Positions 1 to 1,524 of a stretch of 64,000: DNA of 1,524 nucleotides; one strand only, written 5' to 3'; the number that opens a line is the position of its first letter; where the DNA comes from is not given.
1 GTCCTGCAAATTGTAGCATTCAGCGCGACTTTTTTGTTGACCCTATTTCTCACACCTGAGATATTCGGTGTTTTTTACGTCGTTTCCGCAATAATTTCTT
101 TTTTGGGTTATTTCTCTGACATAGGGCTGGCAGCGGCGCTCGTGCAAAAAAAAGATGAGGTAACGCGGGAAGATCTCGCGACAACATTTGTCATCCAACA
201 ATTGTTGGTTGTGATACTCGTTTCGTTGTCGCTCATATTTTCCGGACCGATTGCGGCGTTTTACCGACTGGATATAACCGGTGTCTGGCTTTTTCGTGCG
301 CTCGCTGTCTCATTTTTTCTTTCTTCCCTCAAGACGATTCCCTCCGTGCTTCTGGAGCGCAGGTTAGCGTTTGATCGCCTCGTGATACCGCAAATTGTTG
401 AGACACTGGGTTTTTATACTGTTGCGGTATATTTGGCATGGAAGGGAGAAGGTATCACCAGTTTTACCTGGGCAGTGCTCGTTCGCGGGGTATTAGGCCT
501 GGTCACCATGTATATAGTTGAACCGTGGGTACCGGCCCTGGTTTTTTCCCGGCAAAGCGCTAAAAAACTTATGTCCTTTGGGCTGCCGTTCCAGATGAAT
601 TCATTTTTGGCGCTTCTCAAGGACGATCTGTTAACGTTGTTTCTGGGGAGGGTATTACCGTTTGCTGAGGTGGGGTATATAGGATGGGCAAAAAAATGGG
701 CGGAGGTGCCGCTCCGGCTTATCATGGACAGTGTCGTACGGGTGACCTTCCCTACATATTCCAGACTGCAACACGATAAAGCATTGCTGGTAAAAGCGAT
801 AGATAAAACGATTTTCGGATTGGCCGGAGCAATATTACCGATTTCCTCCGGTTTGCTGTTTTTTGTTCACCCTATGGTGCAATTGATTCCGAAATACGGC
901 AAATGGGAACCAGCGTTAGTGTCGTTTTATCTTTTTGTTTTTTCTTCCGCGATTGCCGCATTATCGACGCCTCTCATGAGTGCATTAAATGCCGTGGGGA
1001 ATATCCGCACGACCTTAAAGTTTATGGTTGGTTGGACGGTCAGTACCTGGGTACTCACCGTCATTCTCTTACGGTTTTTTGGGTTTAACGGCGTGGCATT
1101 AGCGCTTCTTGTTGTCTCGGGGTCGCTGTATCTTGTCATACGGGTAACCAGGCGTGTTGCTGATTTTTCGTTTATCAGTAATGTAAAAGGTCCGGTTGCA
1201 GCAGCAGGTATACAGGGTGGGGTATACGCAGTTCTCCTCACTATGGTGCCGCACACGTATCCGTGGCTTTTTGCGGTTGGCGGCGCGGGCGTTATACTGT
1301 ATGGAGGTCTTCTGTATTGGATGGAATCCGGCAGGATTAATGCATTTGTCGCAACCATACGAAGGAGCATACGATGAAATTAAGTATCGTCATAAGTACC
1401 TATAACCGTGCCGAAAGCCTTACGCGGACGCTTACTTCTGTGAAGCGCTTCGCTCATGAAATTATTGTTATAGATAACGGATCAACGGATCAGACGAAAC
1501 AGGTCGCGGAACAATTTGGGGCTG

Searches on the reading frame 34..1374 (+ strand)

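Call 29: search_protein_families(library=pfam, proteins=[window:34-1374:+], max_evalue=0.00001)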
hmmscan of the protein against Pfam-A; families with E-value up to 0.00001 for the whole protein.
window:34-1374:+ (447 aa): 2 families
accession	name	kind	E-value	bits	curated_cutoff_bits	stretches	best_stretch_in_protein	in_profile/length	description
PF13440.11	Polysacc_synt_3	-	2.3e-50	171.9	23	1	3-285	3-283/293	Polysaccharide biosynthesis protein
PF01943.22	Polysacc_synt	-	2.8e-20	73.3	28.2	1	2-246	26-274/274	Polysaccharide biosynthesis protein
